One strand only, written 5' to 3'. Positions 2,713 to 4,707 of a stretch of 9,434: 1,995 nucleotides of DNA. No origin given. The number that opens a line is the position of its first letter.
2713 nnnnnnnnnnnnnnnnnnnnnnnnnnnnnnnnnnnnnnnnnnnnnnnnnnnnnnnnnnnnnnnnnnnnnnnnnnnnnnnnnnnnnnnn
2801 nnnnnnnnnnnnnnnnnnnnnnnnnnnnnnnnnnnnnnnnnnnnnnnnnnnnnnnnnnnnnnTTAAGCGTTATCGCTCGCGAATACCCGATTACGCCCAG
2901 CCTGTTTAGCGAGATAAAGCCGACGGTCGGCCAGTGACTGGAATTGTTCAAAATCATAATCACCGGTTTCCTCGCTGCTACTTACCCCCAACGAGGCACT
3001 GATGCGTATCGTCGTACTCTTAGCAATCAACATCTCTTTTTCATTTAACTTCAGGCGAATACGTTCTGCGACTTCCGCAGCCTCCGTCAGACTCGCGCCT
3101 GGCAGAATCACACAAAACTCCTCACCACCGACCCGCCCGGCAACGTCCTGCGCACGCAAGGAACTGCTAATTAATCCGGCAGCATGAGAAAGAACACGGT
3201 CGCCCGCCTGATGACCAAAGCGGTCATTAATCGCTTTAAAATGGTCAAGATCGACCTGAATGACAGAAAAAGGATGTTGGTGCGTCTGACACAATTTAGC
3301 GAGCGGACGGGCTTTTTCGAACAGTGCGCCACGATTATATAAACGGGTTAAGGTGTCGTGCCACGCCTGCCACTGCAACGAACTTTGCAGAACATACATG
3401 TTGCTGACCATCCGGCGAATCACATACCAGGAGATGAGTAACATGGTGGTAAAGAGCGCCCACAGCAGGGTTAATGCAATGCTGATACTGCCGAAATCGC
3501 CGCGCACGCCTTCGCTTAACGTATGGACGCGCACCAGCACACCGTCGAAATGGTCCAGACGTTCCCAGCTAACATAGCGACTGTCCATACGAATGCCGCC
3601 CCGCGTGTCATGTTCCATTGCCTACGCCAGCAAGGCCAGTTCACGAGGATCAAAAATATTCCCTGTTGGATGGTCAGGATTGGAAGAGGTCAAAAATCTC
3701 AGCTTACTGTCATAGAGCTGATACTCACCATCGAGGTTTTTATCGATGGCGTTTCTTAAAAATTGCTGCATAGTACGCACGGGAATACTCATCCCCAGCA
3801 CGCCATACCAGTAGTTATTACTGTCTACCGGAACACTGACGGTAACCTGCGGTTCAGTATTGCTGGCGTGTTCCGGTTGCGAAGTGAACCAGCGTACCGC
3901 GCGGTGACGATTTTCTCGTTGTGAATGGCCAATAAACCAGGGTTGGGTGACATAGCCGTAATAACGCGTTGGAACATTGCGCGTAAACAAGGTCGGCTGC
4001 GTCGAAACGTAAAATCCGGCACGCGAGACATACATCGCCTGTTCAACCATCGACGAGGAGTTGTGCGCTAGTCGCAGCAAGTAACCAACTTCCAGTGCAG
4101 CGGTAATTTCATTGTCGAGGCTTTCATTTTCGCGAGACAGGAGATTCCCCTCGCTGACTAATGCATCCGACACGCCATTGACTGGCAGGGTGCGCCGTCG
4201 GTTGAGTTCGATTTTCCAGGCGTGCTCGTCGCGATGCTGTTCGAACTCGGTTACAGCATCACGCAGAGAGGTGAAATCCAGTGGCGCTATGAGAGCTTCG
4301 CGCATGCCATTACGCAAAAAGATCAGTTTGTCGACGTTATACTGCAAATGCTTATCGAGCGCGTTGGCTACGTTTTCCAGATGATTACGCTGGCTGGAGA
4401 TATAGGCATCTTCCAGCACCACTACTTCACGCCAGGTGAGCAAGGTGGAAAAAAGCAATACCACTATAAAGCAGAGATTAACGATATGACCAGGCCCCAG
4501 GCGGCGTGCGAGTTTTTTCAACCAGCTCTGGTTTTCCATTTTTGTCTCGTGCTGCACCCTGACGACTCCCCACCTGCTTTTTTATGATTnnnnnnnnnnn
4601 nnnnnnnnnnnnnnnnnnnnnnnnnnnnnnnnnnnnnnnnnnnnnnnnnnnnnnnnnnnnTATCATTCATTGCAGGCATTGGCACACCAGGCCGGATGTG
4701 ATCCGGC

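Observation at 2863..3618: Downstream dgcQ half could be expressed as a sensor-less TM2+GGDEF protein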

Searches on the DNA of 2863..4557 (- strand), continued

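Call 18: search_dna_similar(query=window:3604-3644:-, collection=ecoli_genomes, mode=near, max_rows=60, rows=spread)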
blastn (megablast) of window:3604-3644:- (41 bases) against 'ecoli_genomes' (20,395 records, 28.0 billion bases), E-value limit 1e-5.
Records with a match: 210; places in all: 210; records where one place covers at least 80% of the query: 210.
Genomes with a match: 210 of 5426; with a place that covers at least 80% of the query: 210. Places per genome that has any: lowest 1, median 1, highest 1. On chromosomes: 210 places; on plasmids: 0.
Best place of each record, by identity: >=99% 210.
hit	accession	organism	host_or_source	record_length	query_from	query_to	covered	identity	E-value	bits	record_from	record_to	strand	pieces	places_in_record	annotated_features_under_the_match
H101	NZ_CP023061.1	Escherichia coli strain FORC_069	Homo sapiens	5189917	1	41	100%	100.0%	3e-12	77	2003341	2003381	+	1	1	dgcQ: cellulose biosynthesis regulator diguanylate cyclase DgcQ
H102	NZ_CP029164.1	Escherichia coli strain 104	chicken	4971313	1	41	100%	100.0%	3e-12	77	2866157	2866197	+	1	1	dgcQ: cellulose biosynthesis regulator diguanylate cyclase DgcQ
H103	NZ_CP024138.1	Escherichia coli strain 14EC020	clinical patient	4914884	1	41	100%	100.0%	3e-12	77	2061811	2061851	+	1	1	dgcQ: cellulose biosynthesis regulator diguanylate cyclase DgcQ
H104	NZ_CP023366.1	Escherichia coli strain 1428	canine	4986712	1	41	100%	100.0%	3e-12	77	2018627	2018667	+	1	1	dgcQ: cellulose biosynthesis regulator diguanylate cyclase DgcQ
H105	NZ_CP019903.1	Escherichia coli strain MDR_56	Homo sapiens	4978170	1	41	100%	100.0%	3e-12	77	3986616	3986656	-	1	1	dgcQ: cellulose biosynthesis regulator diguanylate cyclase DgcQ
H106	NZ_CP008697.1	Escherichia coli strain ST648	Homo sapiens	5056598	1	41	100%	100.0%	3e-12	77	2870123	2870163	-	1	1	dgcQ: cellulose biosynthesis regulator diguanylate cyclase DgcQ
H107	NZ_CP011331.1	Escherichia coli O104:H4 str. C227-11 strain C227-11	Homo sapiens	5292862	1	41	100%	100.0%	3e-12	77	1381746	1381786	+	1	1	dgcQ: cellulose biosynthesis regulator diguanylate cyclase DgcQ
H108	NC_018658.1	Escherichia coli O104:H4 str. 2011C-3493 strain 2011C-3493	-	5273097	1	41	100%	100.0%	3e-12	77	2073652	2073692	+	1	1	dgcQ: cellulose biosynthesis regulator diguanylate cyclase DgcQ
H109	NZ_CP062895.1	Escherichia coli strain Res13-Lact-ER02-39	Sus scrofa domesticus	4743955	1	41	100%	100.0%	3e-12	77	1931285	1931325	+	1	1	dgcQ: cellulose biosynthesis regulator diguanylate cyclase DgcQ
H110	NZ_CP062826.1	Escherichia coli strain Res13-Lact-PER12-33-A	Sus scrofa domesticus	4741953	1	41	100%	100.0%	3e-12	77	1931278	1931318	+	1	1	dgcQ: cellulose biosynthesis regulator diguanylate cyclase DgcQ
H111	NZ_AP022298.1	Escherichia coli strain BEC1-S17-ESBL-09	-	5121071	1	41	100%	100.0%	3e-12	77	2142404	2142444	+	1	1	dgcQ: cellulose biosynthesis regulator diguanylate cyclase DgcQ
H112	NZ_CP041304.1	Escherichia coli strain MSHS 133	Homo sapiens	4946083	1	41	100%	100.0%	3e-12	77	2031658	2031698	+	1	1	dgcQ: cellulose biosynthesis regulator diguanylate cyclase DgcQ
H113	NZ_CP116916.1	Escherichia coli strain MLI023K2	Homo sapiens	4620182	1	41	100%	100.0%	3e-12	77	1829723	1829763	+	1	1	dgcQ: cellulose biosynthesis regulator diguanylate cyclase DgcQ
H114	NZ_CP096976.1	Escherichia coli strain 17-07187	Homo sapiens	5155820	1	41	100%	100.0%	3e-12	77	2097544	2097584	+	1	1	dgcQ: cellulose biosynthesis regulator diguanylate cyclase DgcQ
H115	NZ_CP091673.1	Escherichia coli strain KKo009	river water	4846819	1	41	100%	100.0%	3e-12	77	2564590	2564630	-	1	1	dgcQ: cellulose biosynthesis regulator diguanylate cyclase DgcQ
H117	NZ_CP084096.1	Escherichia coli O78 strain 3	Homo sapiens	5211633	1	41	100%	100.0%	3e-12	77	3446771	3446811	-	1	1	dgcQ: cellulose biosynthesis regulator diguanylate cyclase DgcQ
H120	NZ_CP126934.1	Escherichia coli O78:H4 strain APEC E19057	Gallus gallus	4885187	1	41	100%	100.0%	3e-12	77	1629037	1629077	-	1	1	dgcQ: cellulose biosynthesis regulator diguanylate cyclase DgcQ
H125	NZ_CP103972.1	Escherichia coli strain DLI.5a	marine sediment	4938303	1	41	100%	100.0%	3e-12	77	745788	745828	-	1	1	dgcQ: cellulose biosynthesis regulator diguanylate cyclase DgcQ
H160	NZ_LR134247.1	Escherichia coli strain NCTC9040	missing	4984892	2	41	98%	100.0%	1e-11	75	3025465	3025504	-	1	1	dgcQ: cellulose biosynthesis regulator diguanylate cyclase DgcQ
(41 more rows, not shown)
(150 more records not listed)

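Call 20: get_annotated_region(hit=H106, flank=3000)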
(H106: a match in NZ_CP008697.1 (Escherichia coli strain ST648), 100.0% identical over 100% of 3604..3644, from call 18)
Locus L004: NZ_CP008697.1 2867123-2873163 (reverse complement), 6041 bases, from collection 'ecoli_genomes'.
description: Escherichia coli strain ST648 isolate Pleural Effusion of Patients with Empyema Thoracis chromosome, complete genome
organism: Escherichia coli strain ST648 (NCBI taxid 562)
replicon: chromosome; assembly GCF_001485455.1
host: Homo sapiens; source: Pleural Effusion; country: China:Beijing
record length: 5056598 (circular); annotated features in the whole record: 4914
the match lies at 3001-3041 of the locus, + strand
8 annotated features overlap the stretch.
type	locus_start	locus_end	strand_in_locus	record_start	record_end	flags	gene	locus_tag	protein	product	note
CDS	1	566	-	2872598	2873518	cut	yedA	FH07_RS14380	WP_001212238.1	drug/metabolite exporter YedA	-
CDS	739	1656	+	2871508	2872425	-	yedI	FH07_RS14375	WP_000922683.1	DUF808 domain-containing protein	-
CDS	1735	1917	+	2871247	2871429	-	yodC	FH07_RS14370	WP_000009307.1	YodC family protein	-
CDS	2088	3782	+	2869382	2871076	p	dgcQ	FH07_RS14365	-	cellulose biosynthesis regulator diguanylate cyclase DgcQ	internal stop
CDS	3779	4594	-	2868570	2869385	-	yedP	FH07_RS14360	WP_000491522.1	mannosyl-3-phosphoglycerate phosphatase-related protein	-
CDS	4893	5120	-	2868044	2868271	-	yodD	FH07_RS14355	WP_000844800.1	peroxide/acid resistance protein YodD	-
CDS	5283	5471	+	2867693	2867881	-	dsrB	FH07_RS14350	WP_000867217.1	protein DsrB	-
CDS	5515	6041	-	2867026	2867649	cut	rcsA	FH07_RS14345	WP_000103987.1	transcriptional regulator RcsA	-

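Call 21: get_annotated_region(hit=H120, flank=3000)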
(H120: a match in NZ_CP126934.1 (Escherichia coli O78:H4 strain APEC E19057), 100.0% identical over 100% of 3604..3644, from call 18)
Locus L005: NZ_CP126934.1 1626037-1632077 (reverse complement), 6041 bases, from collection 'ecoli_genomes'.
description: Escherichia coli O78:H4 strain APEC E19057 chromosome, complete genome
organism: Escherichia coli O78:H4 strain APEC E19057 (NCBI taxid 2854732)
replicon: chromosome; assembly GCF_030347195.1
host: Gallus gallus; source: liver; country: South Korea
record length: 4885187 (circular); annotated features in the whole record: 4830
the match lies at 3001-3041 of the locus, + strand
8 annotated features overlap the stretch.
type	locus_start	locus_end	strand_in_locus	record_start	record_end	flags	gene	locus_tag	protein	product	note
CDS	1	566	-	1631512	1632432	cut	yedA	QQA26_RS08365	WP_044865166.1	drug/metabolite exporter YedA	-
CDS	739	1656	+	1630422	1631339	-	yedI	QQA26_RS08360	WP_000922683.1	DUF808 domain-containing protein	-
CDS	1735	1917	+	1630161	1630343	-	yodC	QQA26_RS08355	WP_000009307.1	YodC family protein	-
CDS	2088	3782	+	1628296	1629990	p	dgcQ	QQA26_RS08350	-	cellulose biosynthesis regulator diguanylate cyclase DgcQ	internal stop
CDS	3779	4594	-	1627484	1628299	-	yedP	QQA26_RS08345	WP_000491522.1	mannosyl-3-phosphoglycerate phosphatase-related protein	-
CDS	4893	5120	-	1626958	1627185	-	yodD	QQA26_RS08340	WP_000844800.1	peroxide/acid resistance protein YodD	-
CDS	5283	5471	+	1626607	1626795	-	dsrB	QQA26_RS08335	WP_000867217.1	protein DsrB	-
CDS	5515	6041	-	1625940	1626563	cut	rcsA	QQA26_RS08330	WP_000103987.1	transcriptional regulator RcsA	-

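Call 22: get_annotated_region(hit=H117, flank=3000)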
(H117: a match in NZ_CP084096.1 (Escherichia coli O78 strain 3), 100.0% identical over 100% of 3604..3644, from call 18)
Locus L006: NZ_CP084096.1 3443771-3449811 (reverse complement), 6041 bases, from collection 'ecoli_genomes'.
description: Escherichia coli O78 strain 3 chromosome, complete genome
organism: Escherichia coli O78 strain 3 (NCBI taxid 2072463)
replicon: chromosome; assembly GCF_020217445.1
host: Homo sapiens; source: sputum; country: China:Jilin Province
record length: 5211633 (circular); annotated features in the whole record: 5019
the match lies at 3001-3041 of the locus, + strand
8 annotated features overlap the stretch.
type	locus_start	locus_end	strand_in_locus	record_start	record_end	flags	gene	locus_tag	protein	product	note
CDS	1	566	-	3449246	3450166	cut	yedA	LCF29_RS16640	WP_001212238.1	drug/metabolite exporter YedA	-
CDS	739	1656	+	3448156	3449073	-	yedI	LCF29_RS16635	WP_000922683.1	DUF808 domain-containing protein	-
CDS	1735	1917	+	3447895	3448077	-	yodC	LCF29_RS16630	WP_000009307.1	YodC family protein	-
CDS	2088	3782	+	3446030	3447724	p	dgcQ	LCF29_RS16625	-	cellulose biosynthesis regulator diguanylate cyclase DgcQ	internal stop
CDS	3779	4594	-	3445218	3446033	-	yedP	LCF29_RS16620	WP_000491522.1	mannosyl-3-phosphoglycerate phosphatase-related protein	-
CDS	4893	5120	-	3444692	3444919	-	yodD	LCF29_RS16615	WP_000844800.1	peroxide/acid resistance protein YodD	-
CDS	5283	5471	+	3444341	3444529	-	dsrB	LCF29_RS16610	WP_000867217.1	protein DsrB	-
CDS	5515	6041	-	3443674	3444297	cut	rcsA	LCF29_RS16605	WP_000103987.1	transcriptional regulator RcsA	-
